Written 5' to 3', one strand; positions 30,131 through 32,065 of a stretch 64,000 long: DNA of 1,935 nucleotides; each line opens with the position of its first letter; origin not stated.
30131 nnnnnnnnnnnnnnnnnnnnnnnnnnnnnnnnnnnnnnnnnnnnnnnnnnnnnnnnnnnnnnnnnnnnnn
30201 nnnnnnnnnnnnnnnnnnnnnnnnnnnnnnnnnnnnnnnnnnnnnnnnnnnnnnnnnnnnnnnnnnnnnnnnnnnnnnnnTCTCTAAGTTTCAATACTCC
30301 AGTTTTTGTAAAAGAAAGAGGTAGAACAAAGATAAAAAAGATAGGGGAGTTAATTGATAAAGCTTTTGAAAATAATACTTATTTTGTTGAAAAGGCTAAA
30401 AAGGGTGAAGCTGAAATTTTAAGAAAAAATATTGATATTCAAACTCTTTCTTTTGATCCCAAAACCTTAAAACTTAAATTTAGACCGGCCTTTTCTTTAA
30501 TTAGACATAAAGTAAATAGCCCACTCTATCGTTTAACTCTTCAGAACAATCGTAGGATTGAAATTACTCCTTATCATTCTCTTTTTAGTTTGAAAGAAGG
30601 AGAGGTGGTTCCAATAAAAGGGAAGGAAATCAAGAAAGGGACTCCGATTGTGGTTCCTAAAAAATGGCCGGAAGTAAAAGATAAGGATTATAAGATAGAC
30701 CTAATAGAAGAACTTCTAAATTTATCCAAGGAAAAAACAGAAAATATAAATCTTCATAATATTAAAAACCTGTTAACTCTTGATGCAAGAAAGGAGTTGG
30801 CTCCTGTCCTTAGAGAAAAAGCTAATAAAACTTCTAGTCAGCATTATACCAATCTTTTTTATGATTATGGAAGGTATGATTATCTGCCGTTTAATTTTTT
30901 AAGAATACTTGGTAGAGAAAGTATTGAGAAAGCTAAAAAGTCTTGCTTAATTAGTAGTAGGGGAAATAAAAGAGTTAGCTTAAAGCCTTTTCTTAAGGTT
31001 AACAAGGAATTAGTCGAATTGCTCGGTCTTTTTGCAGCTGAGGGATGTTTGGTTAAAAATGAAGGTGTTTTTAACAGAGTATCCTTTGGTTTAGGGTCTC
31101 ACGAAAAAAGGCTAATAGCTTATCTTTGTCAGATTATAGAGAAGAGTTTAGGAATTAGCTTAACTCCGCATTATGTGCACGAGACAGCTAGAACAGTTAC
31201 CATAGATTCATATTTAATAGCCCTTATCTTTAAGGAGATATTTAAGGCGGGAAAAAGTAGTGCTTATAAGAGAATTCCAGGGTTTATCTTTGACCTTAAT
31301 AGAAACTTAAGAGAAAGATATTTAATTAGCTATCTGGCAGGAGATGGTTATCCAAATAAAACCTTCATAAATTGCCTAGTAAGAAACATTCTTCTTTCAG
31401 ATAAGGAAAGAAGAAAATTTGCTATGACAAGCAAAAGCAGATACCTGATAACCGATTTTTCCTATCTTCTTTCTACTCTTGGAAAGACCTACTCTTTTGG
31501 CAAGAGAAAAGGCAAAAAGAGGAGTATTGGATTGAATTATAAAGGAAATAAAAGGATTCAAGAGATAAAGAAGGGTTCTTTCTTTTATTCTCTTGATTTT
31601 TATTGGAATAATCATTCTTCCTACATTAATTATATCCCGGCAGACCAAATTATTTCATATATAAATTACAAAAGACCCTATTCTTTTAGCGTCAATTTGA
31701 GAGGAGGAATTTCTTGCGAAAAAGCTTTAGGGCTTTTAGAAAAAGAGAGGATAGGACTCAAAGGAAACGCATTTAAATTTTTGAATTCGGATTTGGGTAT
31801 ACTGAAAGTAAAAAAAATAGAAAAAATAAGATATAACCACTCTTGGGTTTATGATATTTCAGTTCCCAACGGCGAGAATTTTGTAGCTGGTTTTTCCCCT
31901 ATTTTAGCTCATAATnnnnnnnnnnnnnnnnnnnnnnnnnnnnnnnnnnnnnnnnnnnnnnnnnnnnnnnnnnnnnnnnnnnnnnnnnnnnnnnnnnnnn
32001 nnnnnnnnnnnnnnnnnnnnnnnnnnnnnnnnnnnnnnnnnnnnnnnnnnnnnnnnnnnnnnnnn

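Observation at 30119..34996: gyrB carries two different inteins, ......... type in the ATPase motif and HNH type in the Toprim motif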

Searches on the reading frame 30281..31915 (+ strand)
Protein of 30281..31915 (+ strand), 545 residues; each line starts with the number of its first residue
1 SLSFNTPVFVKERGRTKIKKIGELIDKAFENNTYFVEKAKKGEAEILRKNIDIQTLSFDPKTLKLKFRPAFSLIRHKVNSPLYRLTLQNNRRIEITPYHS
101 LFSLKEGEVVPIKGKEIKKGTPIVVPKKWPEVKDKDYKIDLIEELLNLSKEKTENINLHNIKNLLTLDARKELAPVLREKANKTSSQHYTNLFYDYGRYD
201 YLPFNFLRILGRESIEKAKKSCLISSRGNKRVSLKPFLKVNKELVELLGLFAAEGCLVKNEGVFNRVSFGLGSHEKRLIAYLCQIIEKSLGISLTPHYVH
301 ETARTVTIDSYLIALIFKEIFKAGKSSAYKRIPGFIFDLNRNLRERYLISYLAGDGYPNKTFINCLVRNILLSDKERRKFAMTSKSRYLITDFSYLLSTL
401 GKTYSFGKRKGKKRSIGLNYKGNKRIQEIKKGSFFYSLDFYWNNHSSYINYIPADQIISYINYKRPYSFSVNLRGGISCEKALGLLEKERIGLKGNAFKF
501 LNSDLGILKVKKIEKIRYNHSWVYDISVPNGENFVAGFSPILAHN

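Call 4: search_protein_families(library=pfam, proteins=[window:30281-31915:+], max_evalue=0.01)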
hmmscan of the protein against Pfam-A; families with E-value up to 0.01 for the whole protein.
window:30281-31915:+ (545 aa): 2 families
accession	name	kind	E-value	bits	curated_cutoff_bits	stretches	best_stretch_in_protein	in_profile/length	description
PF14890.11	Intein_splicing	-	3e-21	76.3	35.8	1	16-545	8-155/155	Intein splicing domain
PF14528.11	LAGLIDADG_3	-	2.7e-06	28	22.5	0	246-299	6-55/82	LAGLIDADG-like domain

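Call 5: search_solved_structures(query=window:30281-31915:+, max_evalue=1, show_alignments=2)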
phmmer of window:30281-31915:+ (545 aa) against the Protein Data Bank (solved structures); distinct sequences matched with E-value up to 1: 14.
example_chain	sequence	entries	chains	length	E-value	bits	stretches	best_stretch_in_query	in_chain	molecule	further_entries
5o9i_A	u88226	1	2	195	7.4e-30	107.6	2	3-144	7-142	Transcription initiation factor IIB,Transcription initiation factor IIB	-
5o9j_A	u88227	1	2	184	1.4e-28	103.4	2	2-129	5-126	Transcription initiation factor IIB,Transcription initiation factor IIB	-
2cw7_A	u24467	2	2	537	3.5e-28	102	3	10-157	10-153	Endonuclease PI-PkoII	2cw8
6rpq_A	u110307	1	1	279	8e-10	41.5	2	15-128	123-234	Ubiquitin-like protein SMT3,1108aa long hypothetical cell division control protein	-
2jmz_A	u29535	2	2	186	1.1e-09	41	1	2-128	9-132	Hypothetical protein MJ0781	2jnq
6rpp_A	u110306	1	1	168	1.8e-09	40.3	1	14-125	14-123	Cell division control protein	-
4o1s_A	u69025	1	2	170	0.00041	22.6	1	3-124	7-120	V-type ATP synthase alpha chain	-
4e2u_A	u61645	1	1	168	0.012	17.7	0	502-541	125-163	Pho radA intein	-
2lqm_A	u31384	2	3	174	0.021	17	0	505-540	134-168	Pho radA intein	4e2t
5bkh_A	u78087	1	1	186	0.22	13.6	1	21-127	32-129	DNA polymerase II large subunit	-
2lcj_A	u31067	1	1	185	0.25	13.4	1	26-128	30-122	Pab polC intein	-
7oec_A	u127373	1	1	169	0.26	13.4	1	48-127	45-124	DNA polymerase II large subunit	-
4mkm_A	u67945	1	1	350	0.41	12.7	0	102-163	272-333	Putative surface anchored protein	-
1vyc_A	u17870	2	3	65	0.71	11.9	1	88-130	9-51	BUCAIN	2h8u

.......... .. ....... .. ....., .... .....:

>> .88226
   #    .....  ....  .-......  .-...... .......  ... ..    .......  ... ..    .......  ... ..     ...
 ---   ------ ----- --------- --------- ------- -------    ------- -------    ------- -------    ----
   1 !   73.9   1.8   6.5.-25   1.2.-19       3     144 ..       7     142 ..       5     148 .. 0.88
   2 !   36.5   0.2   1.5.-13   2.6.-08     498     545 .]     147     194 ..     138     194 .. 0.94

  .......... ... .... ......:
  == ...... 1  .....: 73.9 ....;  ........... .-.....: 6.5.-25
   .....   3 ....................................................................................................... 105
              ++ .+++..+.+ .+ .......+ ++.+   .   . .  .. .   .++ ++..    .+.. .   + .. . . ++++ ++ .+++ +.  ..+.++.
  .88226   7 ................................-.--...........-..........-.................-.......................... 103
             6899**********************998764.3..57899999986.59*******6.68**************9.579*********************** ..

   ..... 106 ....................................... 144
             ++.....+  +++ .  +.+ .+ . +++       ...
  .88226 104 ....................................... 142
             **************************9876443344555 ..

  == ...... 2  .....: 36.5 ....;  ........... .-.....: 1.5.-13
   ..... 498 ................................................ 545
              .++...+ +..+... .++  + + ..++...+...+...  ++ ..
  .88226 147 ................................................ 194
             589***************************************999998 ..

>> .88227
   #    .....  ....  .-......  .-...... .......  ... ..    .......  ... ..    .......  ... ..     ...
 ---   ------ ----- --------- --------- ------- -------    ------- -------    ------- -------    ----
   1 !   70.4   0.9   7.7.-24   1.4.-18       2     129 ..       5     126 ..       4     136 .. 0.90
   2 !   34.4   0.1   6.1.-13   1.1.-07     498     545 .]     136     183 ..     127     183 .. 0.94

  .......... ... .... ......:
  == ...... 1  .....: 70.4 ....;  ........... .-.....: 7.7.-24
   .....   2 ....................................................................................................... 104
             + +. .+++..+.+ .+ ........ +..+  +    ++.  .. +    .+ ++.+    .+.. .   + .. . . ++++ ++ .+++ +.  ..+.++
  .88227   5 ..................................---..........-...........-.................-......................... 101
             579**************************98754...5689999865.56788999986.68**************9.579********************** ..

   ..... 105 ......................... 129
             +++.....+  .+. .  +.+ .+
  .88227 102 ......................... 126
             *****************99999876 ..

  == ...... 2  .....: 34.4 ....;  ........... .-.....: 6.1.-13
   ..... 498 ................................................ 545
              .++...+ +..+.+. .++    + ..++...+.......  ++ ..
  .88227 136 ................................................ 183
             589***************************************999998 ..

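Call 7: find_homologous_proteins(query=window:30281-31915:+, max_evalue=0.00001)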
Query window:30281-31915:+ (545 aa): 18 proteins with E <= 0.00001 among 8000 candidates.
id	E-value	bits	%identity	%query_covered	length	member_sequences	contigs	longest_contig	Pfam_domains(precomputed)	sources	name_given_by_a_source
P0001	1.7e-171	590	52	100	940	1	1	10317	PF02518.32,PF14528.12,PF00204.32,PF14890.12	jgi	-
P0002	1.1e-159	551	48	99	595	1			PF14528.12,PF14890.12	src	-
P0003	3.7e-152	526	48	100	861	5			PF02518.32,PF14528.12,PF00204.32,PF14890.12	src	-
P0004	6.1e-152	525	47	100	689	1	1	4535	PF02518.32,PF14528.12,PF14890.12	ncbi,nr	ncbi:hypothetical protein FJ208_00185, partial [Candidatus Gribaldobacteria bacterium]|nr:hypothetic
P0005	5.1e-139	483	50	89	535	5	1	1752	PF14890.12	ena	-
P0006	1.8e-134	468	43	100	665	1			PF02518.32,PF14528.12,PF14890.12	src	-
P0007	3.0e-128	447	46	90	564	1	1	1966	PF14890.12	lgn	-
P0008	1.1e-126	442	54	76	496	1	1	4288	PF14890.12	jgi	jgi:intein/homing endonuclease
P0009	5.2e-119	417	45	87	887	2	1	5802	PF02518.32,PF00204.32,PF14890.12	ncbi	ncbi:MAG: ATP-binding protein, partial [Patescibacteria group bacterium]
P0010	2.1e-118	415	41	100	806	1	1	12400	PF02518.32,PF14528.12,PF00204.32,PF14890.12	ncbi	ncbi:MAG: ATP-binding protein, partial [Pyrinomonadaceae bacterium]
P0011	3.8e-118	414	47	80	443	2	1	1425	PF14528.12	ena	-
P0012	1.1e-116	409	52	70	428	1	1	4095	PF14890.12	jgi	-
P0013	1.2e-101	359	37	100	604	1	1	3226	PF14528.12,PF14890.12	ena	-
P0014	8.7e-94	333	37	91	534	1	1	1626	PF14528.12,PF14890.12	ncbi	ncbi:MAG: hypothetical protein ACK8QZ_07320, partial [Anaerolineales bacterium]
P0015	1.4e-68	250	42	63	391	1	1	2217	PF14890.12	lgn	-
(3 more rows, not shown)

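Call 23: find_related_loci(query=A1, collection=genome_contigs, flank=6000)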
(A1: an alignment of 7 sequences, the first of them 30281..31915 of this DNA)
Query A1 (545 aa) in genome_contigs; peptide patterns used: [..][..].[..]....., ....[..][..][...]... (x = any residue, [..] = any of these).
81 stretches matched a pattern; 64 encode a relative of the query (tblastn E <= 1e-3); 63 distinct loci.
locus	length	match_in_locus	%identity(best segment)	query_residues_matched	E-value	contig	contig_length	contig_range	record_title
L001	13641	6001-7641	74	1-545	0e+0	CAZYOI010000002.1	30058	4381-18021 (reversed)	MAG TPA_asm: uncultured Candidatus Saccharibacteria bacterium isolate SRP141376_co1_120 genome assembly, contig: NODE_35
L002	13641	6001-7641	55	1-545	0e+0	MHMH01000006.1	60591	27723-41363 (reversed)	MAG: Candidatus Nealsonbacteria bacterium RIFCSPLOWO2_01_FULL_43_32 rifcsplowo2_01_scaffold_1906, whole genome shotgun s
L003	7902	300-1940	57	1-545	0e+0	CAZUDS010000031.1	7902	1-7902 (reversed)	MAG TPA_asm: uncultured Candidatus Saccharibacteria bacterium isolate binchicken_co247_5 genome assembly, contig: NODE_6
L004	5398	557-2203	56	1-545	0e+0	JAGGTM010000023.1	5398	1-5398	MAG: bacterium isolate AUK048 PB_MBMC_002_c_000000000082, whole genome shotgun sequence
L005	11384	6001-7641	56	1-545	0e+0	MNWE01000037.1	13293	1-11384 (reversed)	MAG: Parcubacteria group bacterium CG1_02_39_15 cg1_0.2_scaffold_4464_c, whole genome shotgun sequence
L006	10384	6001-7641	56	1-545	0e+0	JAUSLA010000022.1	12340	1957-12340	MAG: bacterium isolate E14_metabat.bin.93 E14_k141_1679198, whole genome shotgun sequence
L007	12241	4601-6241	56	1-545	0e+0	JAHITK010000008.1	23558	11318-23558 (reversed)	MAG: Patescibacteria group bacterium isolate MM_PC_MetaG.mb.211 MM_PC_MetaG.mb.211_k141_278781, whole genome shotgun seq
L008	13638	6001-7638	55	1-545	0e+0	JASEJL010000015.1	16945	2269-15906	MAG: Patescibacteria group bacterium isolate Yes71-31 NODE_751_length_16945_cov_32.077205, whole genome shotgun sequence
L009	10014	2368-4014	54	1-545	0e+0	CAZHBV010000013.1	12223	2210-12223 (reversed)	MAG TPA_asm: uncultured Candidatus Saccharibacteria bacterium isolate binchicken_co357_125 genome assembly, contig: NODE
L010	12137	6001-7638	54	1-545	4e-180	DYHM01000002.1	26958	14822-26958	MAG TPA_asm: Patescibacteria group bacterium isolate DR5_33_354 Afr_mines_DR5_216_length_26958_cov_124_903654, whole gen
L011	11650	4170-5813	56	1-545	3e-176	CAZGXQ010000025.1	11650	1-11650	MAG TPA_asm: uncultured Candidatus Saccharibacteria bacterium isolate binchicken_co25_108 genome assembly, contig: k141_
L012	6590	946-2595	50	1-545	9e-171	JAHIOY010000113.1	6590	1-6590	MAG: Patescibacteria group bacterium isolate KR13_S3.mb.32 KR13_S3.mb.32_k141_471606, whole genome shotgun sequence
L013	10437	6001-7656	51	1-545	2e-168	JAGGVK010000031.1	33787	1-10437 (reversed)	MAG: bacterium isolate AUK098 PB_MBMC_052_c_000000000029, whole genome shotgun sequence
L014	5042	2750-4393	48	1-545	2e-168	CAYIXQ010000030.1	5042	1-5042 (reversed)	MAG TPA_asm: uncultured Candidatus Saccharibacteria bacterium isolate ERP119705_co6_804 genome assembly, contig: NODE_28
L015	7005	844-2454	48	1-545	2e-163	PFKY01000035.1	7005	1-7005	MAG: Candidatus Wolfebacteria bacterium CG_4_10_14_0_8_um_filter_39_64 CG_4_10_14_0.8_um_filter_scaffold_11346_c, whole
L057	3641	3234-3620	42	1-131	8e-32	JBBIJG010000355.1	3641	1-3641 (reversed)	MAG: Caldilineae bacterium isolate BR1F70218_bin_157 NODE_7349_length_3641_cov_2.493307, whole genome shotgun sequence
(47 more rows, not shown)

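Call 36: search_protein_families(library=ncbifam, proteins=[window:30281-31915:+], max_evalue=0.01)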
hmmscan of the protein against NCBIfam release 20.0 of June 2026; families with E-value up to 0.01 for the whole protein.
window:30281-31915:+ (545 aa): 7 families
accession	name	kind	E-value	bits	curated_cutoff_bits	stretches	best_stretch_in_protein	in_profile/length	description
NF011303.0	PRK14715.1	equivalog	3.3e-28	97.4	1585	1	15-374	913-1247/1627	DNA-directed DNA polymerase II large subunit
NF011491.0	PRK14898.1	equivalog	5.4e-26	90.9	783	1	2-360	77-353/860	DNA-directed RNA polymerase subunit A''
NF045703.1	rSAM_Tes_intein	exception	1.4e-12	46.3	1700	1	8-402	163-508/1040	tetraether lipid synthase Tes, intein-containing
TIGR01445.1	intein_Nterm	domain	4.3e-11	43.7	24.5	1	2-102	2-82/83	intein N-terminal splicing region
TIGR01443.1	intein_Cterm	domain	1e-06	28.7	15.6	1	522-545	1-23/24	intein C-terminal splicing region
NF011302.0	PRK14714.1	equivalog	2.2e-06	25.5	1791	1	6-154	937-1081/1350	DNA-directed DNA polymerase II large subunit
NF003159.0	PRK04132.1-4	equivalog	2e-05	22.8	999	1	81-140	122-182/852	replication factor C small subunit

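Call 47: predict_structure(alignment_id=A1)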
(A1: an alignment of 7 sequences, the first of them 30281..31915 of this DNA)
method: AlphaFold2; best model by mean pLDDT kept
length: 545 residues; sequences in the alignment: 7
mean_pLDDT: 86.9   pTM: 0.87
mean pLDDT of the five models: 86.9, 86.8, 85.8, 84.0, 66.9
residues with pLDDT >= 90: 329; 70-90: 157; 50-70: 48; < 50: 11
segments of 3 or more residues with pLDDT < 50: 466-472
pLDDT, mean of each block of 10 residues (from residue 1): 94 90 96 92 92 93 93 94 92 92 94 93 92 81 96 93 85 83 56 83 93 92 85 91 96 91 86 90 96 89 90 95 89 93 94 77 92 86 88 93 82 52 56 77 73 87 56 68 90 93 92 94 92 89 91
secondary structure, 60 per line:
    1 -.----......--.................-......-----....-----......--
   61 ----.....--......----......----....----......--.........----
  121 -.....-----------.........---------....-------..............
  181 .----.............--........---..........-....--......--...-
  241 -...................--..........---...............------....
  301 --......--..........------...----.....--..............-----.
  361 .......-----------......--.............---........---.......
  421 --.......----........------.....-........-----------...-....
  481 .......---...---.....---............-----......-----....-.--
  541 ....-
elements in order: E7-12 E15-20 H21-31 E36-38 E44-47 E53-58 E65-69 E72-77 E82-87 E92-95 E100-105 E108-113 E122-126 E138-140 H141-146 E156-159 H167-181 H186-198 E201-203 H204-208 H212-221 E223-226 E229-234 E237-239 H242-254 E255-260 E263-272 H276-290 E297-300 E303-308 H311-320 H334-338 H341-354 H360-367 E379-384 H387-399 E403-410 E414-420 E423-429 E434-441 H454-457 E458-461 H479-487 E491-493 H497-501 E505-516 E522-527 E533-536 E541-544

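Call 51: fold_search(model_id=the predicted structure, library=pdb)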
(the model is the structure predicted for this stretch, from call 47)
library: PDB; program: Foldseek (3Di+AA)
matches with E <= 10: 603; with E <= 0.001: 40
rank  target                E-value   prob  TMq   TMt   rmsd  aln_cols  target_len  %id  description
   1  2cw7                  9.3e-39  1.00  0.72  0.73   6.6       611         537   22  Crystal structure of intein homing endonuclease II (released 2006-04-18)
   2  7qss                  1.5e-21  1.00  0.60  0.75   6.4       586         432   16  Crystal structure of homing endonuclease-associated TliVMA intein (C1A) (released 2022-03-30)
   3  7qsu                  1.9e-20  1.00  0.56  0.81   6.5       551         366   14  Crystal structure of homing endonuclease-associated TliVMA intein (C1A, d333-339) (released 2022-03-30)
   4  1dq3                  3.7e-20  1.00  0.52  0.61   8.0       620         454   13  CRYSTAL STRUCTURE OF AN ARCHAEAL INTEIN-ENCODED HOMING ENDONUCLEASE PI-PFUI (released 2000-07-05)
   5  7qst                  2.4e-19  1.00  0.54  0.78   4.8       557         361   13  Crystal structure of homing endonuclease-associated PhoVMA intein (C1A) (released 2022-03-30)
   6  5o9i_B                4.3e-12  1.00  0.22  0.67   1.3       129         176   35  Crystal structure of transcription factor IIB Mvu mini-intein (released 2017-11-01)
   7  5o9i_A                8.9e-12  1.00  0.21  0.66   1.8       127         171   35  Crystal structure of transcription factor IIB Mvu mini-intein (released 2017-11-01)
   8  5o9j_B                8.2e-11  1.00  0.20  0.52   3.6       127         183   35  Crystal structure of transcription factor IIB Mja mini-intein (released 2017-11-01)
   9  5o9j_A                1.2e-10  1.00  0.20  0.52   3.7       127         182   35  Crystal structure of transcription factor IIB Mja mini-intein (released 2017-11-01)
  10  1ef0_A                1.9e-10  1.00  0.33  0.40  25.9       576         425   13  CRYSTAL STRUCTURE OF PI-SCEI MINIPRECURSOR (released 2000-06-07)
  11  1vde_A                4.8e-10  1.00  0.32  0.39  27.1       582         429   12  PI-SCEI, A HOMING ENDONUCLEASE WITH PROTEIN SPLICING ACTIVITY (released 1998-04-08)
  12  1vde_B                9.0e-10  1.00  0.35  0.43  26.5       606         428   13  PI-SCEI, A HOMING ENDONUCLEASE WITH PROTEIN SPLICING ACTIVITY (released 1998-04-08)
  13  1lws_A                5.2e-09  1.00  0.32  0.39  26.6       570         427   13  Crystal structure of the intein homing endonuclease PI-SceI bound to its recognition sequence (released 2002-09-27)
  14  1um2_B                1.3e-08  1.00  0.32  0.40  27.1       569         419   12  Crystal Structure of the Vma1-Derived Endonuclease with the Ligated Extein Segment (released 2004-09-22)
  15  1jva_B                3.6e-08  1.00  0.31  0.37  27.1       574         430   13  CRYSTAL STRUCTURE OF THE VMA1-DERIVED ENDONUCLEASE BEARING THE N AND C EXTEIN PROPEPTIDES (released 2002-08-29)
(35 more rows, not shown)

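Call 70: find_related_loci(query=A1, collection=viral_contigs, flank=3000)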
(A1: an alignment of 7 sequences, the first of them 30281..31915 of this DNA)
Query A1 (545 aa) in viral_contigs; peptide patterns used: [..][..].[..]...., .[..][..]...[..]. (x = any residue, [..] = any of these).
182 stretches matched a pattern, but none encodes a relative of the query by tblastn (E <= 1e-3).

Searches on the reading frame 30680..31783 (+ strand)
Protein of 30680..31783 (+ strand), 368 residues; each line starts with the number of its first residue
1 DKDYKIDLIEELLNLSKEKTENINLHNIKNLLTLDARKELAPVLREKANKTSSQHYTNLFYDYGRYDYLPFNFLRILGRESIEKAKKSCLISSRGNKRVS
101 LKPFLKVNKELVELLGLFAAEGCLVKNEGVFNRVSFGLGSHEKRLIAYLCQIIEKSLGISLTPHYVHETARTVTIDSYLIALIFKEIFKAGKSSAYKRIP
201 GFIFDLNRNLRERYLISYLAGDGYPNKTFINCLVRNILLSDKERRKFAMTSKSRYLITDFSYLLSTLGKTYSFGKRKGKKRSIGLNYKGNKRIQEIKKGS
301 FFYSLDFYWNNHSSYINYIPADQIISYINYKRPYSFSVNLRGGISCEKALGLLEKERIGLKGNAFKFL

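Call 35: search_protein_families(library=pfam, proteins=[window:30680-31783:+], max_evalue=10)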
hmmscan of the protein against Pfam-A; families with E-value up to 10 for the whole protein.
seq(368 aa): 1 family
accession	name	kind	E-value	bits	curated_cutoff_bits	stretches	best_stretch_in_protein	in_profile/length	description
PF14528.11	LAGLIDADG_3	-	3.2e-06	27.7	22.5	2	113-166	6-55/82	LAGLIDADG-like domain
